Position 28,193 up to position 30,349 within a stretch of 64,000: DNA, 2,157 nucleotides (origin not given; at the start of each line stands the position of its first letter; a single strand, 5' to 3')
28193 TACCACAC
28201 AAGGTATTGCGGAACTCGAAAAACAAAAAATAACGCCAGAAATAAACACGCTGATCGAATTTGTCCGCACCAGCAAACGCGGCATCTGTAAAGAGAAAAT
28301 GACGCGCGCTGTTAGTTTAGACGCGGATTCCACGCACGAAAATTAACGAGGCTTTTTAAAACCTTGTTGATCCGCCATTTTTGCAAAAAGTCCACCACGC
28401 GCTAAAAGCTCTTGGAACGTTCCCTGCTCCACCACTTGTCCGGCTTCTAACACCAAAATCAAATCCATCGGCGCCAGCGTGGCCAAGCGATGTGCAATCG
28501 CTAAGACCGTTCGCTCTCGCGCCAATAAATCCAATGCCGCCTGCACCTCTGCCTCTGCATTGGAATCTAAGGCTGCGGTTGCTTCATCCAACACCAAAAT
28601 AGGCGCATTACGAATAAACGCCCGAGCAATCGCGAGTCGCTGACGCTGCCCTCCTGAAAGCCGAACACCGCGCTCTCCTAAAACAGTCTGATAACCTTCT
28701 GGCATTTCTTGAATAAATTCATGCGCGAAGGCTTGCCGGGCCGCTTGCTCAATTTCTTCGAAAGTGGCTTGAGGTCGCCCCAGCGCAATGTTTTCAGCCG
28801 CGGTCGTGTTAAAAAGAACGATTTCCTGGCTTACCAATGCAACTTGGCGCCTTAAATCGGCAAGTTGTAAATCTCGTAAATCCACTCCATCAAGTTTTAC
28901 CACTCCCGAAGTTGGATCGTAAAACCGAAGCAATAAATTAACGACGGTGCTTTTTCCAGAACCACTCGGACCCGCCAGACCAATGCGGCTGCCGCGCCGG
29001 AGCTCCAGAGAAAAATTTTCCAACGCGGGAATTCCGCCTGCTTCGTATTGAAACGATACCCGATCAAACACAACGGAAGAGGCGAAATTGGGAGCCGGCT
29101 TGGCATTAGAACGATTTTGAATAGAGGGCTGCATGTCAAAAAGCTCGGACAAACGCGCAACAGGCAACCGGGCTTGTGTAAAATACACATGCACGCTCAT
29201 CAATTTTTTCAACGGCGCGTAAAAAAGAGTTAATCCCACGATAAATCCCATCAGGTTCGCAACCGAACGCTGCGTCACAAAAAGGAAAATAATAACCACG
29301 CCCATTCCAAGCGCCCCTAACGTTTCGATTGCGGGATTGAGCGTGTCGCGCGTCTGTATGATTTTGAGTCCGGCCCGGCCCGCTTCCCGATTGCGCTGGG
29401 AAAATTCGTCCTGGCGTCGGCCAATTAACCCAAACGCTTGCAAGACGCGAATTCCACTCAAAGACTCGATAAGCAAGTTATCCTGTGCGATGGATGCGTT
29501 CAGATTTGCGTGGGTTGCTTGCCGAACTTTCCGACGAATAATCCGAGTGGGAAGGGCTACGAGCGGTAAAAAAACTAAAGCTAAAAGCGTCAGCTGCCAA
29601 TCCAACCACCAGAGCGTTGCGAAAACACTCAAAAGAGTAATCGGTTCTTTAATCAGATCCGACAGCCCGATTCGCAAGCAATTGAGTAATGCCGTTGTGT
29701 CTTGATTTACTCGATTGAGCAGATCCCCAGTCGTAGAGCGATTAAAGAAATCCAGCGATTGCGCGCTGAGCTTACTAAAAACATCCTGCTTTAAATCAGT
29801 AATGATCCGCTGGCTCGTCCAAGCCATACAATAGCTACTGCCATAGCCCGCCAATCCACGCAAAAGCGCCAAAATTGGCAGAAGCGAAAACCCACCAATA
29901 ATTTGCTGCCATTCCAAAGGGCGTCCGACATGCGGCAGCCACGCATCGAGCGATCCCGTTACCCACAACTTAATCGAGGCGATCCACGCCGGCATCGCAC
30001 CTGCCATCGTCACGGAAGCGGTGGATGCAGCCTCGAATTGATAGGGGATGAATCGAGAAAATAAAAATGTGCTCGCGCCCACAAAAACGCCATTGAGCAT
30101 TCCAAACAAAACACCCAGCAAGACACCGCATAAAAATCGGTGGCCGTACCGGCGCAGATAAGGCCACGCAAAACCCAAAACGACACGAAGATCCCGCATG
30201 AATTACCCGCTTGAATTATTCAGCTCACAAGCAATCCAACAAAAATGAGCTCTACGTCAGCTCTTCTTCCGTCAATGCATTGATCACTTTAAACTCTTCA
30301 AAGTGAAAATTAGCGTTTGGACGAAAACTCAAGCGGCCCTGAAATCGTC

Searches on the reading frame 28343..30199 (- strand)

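Call 69: search_protein_families(library=pfam, proteins=[window:28343-30199:-], max_evalue=0.00001)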
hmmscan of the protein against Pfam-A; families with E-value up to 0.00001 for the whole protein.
window:28343-30199:- (618 aa): 3 families
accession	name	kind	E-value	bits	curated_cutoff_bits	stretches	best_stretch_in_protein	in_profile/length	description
PF00664.28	ABC_membrane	-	3.3e-38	132.4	28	1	27-326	2-270/274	ABC transporter transmembrane region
PF00005.33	ABC_tran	-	1e-32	114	25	1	393-542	1-137/137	ABC transporter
PF02463.25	SMC_N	-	2.9e-06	27.3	40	0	432-581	109-208/220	RecF/RecN/SMC N terminal domain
